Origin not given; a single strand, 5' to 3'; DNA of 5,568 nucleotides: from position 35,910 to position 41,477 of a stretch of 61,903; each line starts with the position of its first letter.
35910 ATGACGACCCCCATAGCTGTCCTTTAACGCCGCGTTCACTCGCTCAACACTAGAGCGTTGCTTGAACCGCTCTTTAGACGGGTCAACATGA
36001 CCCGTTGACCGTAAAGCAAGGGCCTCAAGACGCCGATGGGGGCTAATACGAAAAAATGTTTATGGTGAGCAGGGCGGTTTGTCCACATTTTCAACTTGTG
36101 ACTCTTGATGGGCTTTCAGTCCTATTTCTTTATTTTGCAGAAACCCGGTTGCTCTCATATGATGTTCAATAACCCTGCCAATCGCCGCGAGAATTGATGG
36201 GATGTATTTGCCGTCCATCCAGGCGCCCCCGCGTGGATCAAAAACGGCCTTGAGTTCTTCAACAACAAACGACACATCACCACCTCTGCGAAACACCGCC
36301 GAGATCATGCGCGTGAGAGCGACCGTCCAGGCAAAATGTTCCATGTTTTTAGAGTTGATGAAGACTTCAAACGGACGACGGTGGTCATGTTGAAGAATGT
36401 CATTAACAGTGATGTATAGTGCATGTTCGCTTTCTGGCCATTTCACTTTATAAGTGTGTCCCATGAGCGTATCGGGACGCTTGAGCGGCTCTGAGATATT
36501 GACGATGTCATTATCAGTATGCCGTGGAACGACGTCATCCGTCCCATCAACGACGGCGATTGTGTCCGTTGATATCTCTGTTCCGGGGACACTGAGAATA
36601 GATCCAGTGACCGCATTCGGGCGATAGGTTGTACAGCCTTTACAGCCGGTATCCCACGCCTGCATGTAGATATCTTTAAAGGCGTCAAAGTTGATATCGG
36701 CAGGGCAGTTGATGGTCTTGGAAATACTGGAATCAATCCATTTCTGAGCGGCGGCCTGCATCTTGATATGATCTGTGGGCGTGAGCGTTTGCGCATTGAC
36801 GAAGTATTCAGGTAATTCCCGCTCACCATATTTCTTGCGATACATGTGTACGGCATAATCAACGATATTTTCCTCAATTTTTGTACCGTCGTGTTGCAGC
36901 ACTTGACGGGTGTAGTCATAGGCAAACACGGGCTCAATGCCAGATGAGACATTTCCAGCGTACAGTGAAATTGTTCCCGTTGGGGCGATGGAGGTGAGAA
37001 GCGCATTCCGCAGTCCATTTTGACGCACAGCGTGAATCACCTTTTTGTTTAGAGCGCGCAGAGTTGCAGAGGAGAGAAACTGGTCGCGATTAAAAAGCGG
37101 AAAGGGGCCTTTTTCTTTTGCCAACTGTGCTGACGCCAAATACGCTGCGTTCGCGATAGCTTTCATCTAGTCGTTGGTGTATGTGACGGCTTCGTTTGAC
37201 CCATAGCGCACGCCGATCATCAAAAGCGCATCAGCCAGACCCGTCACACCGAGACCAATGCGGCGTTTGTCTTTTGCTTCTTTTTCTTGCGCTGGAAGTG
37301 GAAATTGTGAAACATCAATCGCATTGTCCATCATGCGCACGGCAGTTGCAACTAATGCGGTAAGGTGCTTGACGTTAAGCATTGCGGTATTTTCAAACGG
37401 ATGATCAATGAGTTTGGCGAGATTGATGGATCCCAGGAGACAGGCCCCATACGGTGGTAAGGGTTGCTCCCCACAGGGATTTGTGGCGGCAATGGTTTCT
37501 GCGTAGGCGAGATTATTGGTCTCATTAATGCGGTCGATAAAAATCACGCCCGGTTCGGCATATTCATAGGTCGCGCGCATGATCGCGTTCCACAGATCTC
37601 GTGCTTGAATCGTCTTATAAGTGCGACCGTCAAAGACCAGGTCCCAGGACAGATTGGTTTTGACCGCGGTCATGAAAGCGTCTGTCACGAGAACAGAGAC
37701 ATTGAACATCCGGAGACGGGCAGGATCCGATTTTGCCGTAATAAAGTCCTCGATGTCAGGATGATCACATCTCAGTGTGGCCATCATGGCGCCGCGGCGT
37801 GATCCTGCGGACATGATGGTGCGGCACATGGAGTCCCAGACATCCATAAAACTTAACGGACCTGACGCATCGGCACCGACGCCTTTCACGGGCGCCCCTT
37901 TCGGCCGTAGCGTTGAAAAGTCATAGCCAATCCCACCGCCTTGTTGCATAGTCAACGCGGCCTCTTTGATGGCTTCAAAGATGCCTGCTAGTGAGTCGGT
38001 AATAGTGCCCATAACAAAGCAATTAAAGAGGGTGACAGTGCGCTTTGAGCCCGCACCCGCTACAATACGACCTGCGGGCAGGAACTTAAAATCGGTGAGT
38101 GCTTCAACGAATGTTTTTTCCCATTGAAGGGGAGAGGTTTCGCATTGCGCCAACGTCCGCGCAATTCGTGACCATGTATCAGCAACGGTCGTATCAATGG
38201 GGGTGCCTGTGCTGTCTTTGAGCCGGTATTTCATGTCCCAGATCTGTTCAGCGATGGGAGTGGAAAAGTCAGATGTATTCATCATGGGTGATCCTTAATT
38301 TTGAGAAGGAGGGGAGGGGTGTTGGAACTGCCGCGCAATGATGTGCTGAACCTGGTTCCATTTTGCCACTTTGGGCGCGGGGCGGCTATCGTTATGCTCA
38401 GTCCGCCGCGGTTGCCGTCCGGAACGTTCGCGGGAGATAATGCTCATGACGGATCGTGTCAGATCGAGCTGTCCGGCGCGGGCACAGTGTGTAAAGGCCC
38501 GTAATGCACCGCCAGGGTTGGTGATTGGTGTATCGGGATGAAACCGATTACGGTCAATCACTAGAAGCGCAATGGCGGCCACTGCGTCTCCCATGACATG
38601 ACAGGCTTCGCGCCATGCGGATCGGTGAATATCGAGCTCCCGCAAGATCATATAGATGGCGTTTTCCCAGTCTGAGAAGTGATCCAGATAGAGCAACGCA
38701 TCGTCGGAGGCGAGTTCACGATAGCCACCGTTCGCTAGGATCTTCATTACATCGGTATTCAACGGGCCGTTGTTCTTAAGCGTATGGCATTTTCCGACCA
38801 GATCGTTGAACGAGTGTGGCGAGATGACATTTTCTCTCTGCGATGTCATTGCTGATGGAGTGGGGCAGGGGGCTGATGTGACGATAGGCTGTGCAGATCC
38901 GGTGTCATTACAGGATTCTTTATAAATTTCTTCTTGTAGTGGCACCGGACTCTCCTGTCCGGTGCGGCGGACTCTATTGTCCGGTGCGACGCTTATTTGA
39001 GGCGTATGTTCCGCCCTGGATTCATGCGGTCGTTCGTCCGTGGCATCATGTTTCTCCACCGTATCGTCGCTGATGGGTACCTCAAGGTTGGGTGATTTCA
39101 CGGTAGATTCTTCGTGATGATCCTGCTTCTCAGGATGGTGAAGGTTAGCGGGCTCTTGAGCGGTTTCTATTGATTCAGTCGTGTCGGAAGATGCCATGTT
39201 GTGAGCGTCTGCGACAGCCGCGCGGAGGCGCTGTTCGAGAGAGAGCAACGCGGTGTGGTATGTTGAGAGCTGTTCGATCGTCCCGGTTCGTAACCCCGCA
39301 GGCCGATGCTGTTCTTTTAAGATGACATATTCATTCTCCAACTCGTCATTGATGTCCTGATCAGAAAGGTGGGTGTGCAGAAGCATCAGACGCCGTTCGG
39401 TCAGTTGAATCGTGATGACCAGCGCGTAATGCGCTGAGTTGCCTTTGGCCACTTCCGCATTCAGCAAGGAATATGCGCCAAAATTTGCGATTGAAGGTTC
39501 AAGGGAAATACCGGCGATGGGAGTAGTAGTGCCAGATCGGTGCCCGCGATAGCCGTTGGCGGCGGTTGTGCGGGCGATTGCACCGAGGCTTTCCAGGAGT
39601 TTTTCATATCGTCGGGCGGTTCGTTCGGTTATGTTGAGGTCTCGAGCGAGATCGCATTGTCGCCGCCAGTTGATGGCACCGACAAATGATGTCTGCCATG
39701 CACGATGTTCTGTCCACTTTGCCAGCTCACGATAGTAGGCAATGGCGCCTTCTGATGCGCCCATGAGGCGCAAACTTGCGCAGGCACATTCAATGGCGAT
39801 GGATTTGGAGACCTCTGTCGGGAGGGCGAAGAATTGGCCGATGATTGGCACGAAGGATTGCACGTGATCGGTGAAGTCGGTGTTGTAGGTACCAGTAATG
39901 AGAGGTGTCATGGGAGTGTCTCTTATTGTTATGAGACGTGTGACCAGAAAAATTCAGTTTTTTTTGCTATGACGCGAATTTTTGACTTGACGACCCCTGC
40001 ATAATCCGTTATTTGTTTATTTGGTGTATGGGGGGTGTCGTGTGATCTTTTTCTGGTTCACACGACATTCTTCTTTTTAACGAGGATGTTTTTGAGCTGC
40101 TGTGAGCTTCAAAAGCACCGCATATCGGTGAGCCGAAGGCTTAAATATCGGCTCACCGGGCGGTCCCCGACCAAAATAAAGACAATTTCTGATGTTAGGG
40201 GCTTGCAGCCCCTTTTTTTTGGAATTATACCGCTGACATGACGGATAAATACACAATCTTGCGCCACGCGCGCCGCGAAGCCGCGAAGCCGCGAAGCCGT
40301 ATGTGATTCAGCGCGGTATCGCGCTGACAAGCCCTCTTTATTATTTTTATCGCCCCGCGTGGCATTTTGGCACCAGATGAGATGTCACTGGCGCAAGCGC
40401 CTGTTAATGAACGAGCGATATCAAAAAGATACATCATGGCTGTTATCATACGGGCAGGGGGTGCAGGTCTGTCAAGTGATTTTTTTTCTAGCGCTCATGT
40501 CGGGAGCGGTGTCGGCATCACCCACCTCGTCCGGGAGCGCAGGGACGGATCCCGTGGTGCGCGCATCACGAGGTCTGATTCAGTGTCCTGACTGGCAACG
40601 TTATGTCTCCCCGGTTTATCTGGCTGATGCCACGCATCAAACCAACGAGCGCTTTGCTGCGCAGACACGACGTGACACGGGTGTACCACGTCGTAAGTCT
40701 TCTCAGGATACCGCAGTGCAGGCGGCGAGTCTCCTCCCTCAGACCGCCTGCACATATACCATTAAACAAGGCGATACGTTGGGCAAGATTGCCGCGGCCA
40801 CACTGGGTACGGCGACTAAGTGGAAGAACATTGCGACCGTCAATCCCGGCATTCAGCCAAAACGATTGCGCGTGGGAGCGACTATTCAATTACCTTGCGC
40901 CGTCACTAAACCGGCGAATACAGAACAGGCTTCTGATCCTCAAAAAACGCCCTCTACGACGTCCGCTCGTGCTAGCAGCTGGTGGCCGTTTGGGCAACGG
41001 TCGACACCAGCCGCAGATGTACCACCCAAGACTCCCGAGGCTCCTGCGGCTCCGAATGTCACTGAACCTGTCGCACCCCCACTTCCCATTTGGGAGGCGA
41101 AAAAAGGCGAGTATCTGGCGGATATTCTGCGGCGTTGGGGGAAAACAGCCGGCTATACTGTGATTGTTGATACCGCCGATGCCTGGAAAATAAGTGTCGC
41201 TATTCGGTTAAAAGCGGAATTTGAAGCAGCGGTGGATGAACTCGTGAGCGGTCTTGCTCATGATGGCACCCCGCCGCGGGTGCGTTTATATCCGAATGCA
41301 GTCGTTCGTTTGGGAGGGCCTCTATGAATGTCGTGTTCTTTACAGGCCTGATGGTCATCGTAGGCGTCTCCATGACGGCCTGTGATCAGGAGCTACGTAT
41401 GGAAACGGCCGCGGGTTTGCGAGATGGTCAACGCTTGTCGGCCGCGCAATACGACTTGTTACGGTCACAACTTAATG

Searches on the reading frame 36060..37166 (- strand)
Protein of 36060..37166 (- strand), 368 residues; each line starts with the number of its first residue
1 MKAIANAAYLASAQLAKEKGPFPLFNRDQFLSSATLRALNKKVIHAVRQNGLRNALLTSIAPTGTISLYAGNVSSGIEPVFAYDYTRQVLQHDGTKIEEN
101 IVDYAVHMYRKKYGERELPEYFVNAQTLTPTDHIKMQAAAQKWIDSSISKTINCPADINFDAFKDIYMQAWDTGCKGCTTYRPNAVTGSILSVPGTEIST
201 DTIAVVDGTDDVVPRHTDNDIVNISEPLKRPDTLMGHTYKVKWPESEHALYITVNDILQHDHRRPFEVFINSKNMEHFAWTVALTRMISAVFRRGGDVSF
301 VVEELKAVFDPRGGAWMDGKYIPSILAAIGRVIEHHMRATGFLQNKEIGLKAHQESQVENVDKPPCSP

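Call 13: search_protein_families(library=pfam, proteins=[window:36060-37166:-], max_evalue=0.001)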
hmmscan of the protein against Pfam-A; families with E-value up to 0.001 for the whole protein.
window:36060-37166:- (368 aa): 2 families
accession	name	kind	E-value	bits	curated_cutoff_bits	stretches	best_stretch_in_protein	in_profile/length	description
PF02867.20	Ribonuc_red_lgC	-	3.7e-37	128.6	23.9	1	2-181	316-523/523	Ribonucleotide reductase, barrel domain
PF12637.14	TSCPD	-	3.5e-12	46.9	22.8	1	238-337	2-88/88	TSCPD domain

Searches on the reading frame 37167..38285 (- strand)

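Call 13: search_protein_families(library=pfam, proteins=[window:37167-38285:-], max_evalue=0.001)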
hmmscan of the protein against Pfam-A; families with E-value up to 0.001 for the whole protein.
window:37167-38285:- (372 aa): 3 families
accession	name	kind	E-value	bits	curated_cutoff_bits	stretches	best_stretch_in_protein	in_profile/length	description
PF02867.20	Ribonuc_red_lgC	-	5.4e-85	286.4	23.9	1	88-371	2-312/523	Ribonucleotide reductase, barrel domain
PF00317.26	Ribonuc_red_lgN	-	1.1e-12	48.2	28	1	8-82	3-76/77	Ribonucleotide reductase, all-alpha domain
PF21995.1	RNR-II_ins_dom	-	0.00071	20.2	27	0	120-150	70-100/107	B12-dependent ribonucleotide reductase, insertion domain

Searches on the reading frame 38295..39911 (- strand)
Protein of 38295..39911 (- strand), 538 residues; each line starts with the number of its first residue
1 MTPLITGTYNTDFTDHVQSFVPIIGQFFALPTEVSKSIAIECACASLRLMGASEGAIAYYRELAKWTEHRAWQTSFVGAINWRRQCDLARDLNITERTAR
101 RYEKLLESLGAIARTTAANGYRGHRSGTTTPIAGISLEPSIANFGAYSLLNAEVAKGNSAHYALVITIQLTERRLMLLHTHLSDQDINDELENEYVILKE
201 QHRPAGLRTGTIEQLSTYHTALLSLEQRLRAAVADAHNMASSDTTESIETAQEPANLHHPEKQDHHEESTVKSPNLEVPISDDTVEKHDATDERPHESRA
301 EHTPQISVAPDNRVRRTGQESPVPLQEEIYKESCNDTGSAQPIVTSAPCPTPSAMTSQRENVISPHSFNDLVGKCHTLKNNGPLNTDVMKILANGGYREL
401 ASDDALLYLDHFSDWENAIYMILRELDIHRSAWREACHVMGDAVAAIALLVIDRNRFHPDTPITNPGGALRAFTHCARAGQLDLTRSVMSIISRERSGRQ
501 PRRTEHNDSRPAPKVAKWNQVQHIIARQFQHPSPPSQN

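Call 13: search_protein_families(library=pfam, proteins=[window:38295-39911:-], max_evalue=0.001)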
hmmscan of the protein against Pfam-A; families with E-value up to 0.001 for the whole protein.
window:38295-39911:- (538 aa): 2 families
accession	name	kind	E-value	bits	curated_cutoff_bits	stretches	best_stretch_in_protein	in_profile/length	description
PF11800.13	RP-C_C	-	3.6e-13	50.1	32.6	1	413-493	25-101/102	Replication protein C C-terminal region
PF03428.19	RP-C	-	0.00012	22.4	24.4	1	32-163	22-155/175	Replication protein C N-terminal domain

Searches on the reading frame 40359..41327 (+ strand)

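Call 19: search_protein_families(library=pfam, proteins=[window:40359-41327:+], max_evalue=0.01)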
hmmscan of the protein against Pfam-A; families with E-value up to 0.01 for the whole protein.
window:40359-41327:+ (322 aa): 4 families
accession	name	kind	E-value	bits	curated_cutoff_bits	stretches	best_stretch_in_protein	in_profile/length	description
PF10671.14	TcpQ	-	1.2e-12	48.2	27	1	244-317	2-76/80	Toxin co-regulated pilus biosynthesis protein Q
PF01476.26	LysM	-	1.7e-08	34.7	20.9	1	133-179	1-43/43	LysM domain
PF23457.1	LysM2_NFP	-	1.9e-07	31.5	36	1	131-179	6-54/56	NFP LysM2 domain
PF05489.18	Phage_tail_X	-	0.008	16.2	22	0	133-179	4-52/60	Phage Tail Protein X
